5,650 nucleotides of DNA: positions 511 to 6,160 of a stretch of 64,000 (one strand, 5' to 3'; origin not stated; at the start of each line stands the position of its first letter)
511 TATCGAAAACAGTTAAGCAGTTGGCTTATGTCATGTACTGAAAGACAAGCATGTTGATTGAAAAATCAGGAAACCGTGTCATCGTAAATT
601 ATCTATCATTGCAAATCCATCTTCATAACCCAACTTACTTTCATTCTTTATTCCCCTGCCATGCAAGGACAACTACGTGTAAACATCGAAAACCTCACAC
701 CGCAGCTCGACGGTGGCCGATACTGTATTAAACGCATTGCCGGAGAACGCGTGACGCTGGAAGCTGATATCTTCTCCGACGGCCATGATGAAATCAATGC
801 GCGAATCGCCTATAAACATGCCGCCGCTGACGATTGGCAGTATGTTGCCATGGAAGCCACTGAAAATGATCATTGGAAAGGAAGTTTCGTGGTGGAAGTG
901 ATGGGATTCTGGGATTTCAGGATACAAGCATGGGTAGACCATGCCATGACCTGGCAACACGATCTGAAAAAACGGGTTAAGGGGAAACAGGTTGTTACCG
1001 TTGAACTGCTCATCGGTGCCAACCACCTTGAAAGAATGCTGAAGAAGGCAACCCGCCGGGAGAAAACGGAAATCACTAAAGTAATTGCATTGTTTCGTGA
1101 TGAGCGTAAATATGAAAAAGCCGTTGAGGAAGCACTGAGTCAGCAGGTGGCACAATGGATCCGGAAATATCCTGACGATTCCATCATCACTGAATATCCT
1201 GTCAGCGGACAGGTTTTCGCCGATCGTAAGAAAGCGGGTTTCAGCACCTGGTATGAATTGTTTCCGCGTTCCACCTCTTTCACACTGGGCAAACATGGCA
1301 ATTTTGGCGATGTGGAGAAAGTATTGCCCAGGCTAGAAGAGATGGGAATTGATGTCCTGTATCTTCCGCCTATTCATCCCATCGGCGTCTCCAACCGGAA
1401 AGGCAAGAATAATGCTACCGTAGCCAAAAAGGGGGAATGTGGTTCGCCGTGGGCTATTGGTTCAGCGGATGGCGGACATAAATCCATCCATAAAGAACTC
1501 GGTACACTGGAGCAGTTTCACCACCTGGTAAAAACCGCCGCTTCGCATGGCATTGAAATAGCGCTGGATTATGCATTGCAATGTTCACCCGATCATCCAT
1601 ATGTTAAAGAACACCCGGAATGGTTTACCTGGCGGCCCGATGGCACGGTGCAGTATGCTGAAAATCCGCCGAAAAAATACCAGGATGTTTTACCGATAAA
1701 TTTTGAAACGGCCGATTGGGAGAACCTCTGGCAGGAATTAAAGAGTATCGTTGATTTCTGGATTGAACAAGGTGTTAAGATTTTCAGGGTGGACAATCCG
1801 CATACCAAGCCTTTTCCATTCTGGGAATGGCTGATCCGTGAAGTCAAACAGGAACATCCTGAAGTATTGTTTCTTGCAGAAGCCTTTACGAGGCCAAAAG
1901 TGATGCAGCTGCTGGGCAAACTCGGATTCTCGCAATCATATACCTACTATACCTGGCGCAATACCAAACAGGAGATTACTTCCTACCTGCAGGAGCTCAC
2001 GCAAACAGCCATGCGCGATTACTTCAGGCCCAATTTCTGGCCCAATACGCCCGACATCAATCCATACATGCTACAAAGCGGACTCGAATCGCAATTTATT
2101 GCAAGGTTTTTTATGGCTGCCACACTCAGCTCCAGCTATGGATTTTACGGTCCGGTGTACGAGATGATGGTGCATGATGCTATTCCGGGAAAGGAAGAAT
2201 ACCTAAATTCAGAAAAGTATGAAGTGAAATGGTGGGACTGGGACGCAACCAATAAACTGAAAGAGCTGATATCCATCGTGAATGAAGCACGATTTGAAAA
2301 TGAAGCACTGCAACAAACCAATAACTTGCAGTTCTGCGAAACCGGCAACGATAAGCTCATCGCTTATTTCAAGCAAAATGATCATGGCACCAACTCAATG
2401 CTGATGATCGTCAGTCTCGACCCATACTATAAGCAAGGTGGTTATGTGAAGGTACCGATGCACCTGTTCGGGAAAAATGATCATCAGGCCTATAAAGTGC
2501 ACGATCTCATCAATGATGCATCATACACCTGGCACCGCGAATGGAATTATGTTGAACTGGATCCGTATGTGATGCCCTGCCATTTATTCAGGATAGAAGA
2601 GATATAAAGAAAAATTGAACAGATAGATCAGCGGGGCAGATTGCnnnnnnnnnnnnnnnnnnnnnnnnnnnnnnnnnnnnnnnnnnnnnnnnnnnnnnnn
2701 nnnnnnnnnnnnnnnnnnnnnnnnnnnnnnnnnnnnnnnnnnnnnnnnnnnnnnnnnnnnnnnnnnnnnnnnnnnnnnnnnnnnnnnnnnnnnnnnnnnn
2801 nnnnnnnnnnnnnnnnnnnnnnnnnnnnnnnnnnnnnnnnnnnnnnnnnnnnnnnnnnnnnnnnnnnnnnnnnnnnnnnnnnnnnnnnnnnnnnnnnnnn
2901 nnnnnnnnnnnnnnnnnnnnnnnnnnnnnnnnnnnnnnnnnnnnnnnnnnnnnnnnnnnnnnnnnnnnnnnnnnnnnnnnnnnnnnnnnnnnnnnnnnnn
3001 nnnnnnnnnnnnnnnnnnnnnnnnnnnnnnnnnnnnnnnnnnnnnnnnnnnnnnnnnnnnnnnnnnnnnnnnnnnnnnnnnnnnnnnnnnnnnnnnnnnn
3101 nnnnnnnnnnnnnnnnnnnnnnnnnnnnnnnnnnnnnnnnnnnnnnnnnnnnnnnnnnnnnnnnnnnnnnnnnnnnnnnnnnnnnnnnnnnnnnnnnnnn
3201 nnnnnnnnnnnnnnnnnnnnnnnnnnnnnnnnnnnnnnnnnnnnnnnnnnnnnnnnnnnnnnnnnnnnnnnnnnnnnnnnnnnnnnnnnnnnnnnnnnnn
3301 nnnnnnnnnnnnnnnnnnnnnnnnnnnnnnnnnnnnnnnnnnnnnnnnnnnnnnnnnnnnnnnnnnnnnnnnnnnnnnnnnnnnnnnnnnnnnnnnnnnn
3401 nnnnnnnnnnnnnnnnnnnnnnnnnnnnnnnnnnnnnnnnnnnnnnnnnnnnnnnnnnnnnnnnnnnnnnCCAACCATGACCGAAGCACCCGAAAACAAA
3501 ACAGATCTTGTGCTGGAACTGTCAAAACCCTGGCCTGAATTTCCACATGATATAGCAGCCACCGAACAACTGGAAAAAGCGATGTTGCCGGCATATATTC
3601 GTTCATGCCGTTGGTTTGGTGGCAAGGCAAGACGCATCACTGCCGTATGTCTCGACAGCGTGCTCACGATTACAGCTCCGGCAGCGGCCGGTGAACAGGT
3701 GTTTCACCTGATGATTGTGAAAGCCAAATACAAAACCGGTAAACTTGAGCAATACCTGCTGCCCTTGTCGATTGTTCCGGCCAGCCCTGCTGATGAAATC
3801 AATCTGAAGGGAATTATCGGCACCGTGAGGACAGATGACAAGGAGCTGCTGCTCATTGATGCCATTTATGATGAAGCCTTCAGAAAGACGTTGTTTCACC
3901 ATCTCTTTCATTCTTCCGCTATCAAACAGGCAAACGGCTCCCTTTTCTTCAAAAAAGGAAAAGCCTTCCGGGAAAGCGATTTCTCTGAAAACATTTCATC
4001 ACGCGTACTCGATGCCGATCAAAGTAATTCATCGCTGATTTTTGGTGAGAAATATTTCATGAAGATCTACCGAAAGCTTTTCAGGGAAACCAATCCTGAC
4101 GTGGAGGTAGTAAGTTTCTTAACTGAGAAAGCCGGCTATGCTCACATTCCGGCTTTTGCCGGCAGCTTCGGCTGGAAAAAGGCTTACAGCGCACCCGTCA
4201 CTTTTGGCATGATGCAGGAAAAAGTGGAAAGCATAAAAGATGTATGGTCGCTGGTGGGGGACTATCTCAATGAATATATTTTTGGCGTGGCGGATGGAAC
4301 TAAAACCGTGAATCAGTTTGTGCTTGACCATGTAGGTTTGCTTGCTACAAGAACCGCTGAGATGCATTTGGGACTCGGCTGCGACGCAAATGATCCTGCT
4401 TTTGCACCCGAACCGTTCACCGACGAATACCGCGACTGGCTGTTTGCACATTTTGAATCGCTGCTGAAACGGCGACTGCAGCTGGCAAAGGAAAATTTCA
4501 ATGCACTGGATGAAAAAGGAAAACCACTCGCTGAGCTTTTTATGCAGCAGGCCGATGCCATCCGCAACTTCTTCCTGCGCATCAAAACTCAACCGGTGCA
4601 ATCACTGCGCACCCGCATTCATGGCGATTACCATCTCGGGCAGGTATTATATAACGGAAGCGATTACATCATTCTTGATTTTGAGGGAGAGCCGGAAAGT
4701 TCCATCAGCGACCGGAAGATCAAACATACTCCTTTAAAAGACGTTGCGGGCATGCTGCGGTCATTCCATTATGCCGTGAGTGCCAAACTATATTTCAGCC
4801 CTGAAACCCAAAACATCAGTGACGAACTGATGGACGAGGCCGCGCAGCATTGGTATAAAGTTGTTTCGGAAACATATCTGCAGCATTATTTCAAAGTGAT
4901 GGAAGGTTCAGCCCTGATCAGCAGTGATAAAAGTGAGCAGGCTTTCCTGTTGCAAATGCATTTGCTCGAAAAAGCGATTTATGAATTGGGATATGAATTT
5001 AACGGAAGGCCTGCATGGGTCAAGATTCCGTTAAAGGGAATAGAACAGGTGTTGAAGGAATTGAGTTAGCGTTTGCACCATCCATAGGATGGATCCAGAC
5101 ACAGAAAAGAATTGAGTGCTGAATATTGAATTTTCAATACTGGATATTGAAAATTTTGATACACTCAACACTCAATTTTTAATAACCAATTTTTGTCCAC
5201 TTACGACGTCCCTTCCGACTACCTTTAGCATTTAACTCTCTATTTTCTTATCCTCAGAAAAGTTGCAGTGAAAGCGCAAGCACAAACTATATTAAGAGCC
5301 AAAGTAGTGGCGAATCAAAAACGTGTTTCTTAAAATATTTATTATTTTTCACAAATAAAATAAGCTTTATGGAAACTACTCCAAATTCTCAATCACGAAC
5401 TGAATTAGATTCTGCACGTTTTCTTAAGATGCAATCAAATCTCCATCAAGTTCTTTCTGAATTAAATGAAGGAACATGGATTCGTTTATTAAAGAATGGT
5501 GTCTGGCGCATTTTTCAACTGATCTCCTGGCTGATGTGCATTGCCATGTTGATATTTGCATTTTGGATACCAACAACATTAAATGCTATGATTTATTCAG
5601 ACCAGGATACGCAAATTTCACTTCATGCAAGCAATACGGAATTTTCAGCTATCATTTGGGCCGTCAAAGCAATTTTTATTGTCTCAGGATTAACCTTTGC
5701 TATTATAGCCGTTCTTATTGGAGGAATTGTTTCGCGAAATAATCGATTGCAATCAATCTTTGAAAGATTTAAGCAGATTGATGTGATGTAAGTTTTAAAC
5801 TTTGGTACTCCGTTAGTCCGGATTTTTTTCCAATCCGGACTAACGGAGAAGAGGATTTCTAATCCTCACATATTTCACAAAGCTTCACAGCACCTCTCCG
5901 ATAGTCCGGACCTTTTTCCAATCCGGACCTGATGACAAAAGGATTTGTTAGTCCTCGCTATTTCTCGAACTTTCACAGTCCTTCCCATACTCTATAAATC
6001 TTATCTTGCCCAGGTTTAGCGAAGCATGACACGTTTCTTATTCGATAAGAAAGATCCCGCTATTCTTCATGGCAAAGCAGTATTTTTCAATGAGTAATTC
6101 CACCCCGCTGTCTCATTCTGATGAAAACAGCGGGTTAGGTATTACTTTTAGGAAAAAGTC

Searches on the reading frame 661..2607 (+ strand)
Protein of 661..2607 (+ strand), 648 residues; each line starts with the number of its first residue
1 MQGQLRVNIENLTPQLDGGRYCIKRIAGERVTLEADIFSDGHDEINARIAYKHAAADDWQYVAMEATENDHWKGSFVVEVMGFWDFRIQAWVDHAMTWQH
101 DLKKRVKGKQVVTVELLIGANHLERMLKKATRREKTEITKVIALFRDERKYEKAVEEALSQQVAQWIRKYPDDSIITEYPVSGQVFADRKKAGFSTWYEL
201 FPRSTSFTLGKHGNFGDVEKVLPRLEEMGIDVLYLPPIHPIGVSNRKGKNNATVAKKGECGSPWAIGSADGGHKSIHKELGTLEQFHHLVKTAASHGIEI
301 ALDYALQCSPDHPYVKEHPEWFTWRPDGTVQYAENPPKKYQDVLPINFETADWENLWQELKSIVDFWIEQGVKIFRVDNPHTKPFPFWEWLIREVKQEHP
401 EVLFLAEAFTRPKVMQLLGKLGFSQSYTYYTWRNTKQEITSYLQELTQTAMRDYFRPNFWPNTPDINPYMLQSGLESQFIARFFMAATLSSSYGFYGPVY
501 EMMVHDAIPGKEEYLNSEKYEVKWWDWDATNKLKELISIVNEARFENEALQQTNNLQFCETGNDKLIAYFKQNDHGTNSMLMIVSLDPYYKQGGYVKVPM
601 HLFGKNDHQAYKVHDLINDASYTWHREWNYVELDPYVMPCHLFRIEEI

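Call 40: search_protein_families(library=pfam, proteins=[window:661-2607:+], max_evalue=0.0001)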
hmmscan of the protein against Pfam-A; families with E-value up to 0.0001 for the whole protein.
window:661-2607:+ (648 aa): 3 families
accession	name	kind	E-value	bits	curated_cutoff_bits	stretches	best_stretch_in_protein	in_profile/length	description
PF11896.14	GlgE_dom_N_S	-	9.4e-51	173.1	25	1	6-189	2-179/179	Alpha-1,4-glucan:maltose-1-phosphate maltosyltransferase, domain N/S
PF21702.3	GLGE_C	-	4.6e-24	84.9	27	1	558-645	1-87/87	GLGE, C-terminal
PF00128.31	Alpha-amylase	-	1.2e-06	28.5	22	1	206-367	6-148/446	Alpha amylase, catalytic domain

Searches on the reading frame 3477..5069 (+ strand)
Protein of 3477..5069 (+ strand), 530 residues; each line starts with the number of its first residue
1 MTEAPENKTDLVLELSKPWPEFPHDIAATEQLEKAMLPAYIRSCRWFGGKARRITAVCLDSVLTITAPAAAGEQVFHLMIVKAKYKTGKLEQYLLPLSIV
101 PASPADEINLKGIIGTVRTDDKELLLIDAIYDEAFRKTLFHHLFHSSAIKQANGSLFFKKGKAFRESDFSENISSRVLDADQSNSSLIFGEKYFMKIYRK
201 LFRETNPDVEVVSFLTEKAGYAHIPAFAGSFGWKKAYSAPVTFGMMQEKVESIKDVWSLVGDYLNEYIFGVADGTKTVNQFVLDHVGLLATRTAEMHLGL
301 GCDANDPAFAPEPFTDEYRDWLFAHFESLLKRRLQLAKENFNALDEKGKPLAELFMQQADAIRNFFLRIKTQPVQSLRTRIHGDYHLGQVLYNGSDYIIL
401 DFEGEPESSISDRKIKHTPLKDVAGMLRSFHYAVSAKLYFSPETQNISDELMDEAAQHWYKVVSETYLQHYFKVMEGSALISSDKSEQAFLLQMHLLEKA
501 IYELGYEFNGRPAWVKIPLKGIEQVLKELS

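Call 40: search_protein_families(library=pfam, proteins=[window:3477-5069:+], max_evalue=0.0001)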
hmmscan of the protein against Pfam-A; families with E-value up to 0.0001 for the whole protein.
window:3477-5069:+ (530 aa): 1 family
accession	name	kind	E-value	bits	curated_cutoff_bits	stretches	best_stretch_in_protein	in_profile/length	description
PF18085.6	Mak_N_cap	-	3.5e-09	38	22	1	40-132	1-87/87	Maltokinase N-terminal cap domain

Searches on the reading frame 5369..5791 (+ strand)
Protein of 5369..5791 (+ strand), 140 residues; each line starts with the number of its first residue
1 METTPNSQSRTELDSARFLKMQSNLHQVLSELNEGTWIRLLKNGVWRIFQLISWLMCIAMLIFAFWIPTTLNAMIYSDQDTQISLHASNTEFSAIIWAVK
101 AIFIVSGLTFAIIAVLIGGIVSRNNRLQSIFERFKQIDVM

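Call 11: search_protein_families(library=pfam, proteins=[window:5369-5791:+], max_evalue=0.01)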
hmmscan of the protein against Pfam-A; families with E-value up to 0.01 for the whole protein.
window:5369-5791:+ (140 aa): 1 family
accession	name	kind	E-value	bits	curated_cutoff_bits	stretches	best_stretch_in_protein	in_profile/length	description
PF20990.2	DUF2207_C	-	0.0035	17.5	33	1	16-124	105-192/247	Predicted membrane protein (DUF2207) C-terminal domain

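Call 87: find_encoding_contigs(protein=window:5369-5791:+, flank=3000, max_places=10)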
Protein window:5369-5791:+ (140 aa): 13 contigs read that carry it; 10 places shown.
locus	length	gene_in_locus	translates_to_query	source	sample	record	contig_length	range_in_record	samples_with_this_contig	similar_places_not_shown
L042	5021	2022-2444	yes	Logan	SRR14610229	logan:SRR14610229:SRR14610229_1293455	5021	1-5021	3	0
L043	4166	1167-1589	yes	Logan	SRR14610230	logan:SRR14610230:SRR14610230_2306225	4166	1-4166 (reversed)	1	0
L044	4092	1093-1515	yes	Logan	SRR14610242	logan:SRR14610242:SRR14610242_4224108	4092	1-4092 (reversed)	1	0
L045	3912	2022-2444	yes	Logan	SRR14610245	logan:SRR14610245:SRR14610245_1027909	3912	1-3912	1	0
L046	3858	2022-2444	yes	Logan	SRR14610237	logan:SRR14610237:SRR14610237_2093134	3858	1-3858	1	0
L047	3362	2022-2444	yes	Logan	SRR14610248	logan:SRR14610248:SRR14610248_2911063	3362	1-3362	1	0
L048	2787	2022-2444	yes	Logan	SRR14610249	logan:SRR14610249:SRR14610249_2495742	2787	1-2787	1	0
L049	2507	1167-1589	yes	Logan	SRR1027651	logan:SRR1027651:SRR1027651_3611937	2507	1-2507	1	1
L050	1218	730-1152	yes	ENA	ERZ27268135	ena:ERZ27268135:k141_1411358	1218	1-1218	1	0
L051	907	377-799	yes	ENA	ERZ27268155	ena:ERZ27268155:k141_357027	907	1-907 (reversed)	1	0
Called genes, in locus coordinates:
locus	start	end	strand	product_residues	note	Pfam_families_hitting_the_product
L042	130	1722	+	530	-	PF18085:Mak_N_cap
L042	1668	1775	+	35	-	-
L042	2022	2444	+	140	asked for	-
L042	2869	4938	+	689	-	PF02922:CBM_48, PF00128:Alpha-amylase, PF02806:Alpha-amylase_C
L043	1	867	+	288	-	?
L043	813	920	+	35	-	-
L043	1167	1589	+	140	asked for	-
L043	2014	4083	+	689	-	PF02922:CBM_48, PF00128:Alpha-amylase, PF02806:Alpha-amylase_C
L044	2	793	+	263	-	?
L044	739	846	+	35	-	-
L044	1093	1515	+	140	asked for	-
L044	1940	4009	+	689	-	PF02922:CBM_48, PF00128:Alpha-amylase, PF02806:Alpha-amylase_C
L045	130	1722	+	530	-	PF18085:Mak_N_cap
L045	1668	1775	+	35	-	-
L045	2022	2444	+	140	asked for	-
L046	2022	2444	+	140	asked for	-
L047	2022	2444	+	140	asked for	-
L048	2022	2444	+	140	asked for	-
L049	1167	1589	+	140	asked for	-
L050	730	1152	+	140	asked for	-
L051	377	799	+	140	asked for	-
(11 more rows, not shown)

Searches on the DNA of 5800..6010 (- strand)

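Call 65: search_dna_similar(query=window:5800-6010:-, collection=plasmids, mode=distant, max_evalue=0.01, max_rows=10)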
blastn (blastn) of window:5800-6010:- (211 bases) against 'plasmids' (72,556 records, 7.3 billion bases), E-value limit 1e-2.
No match.
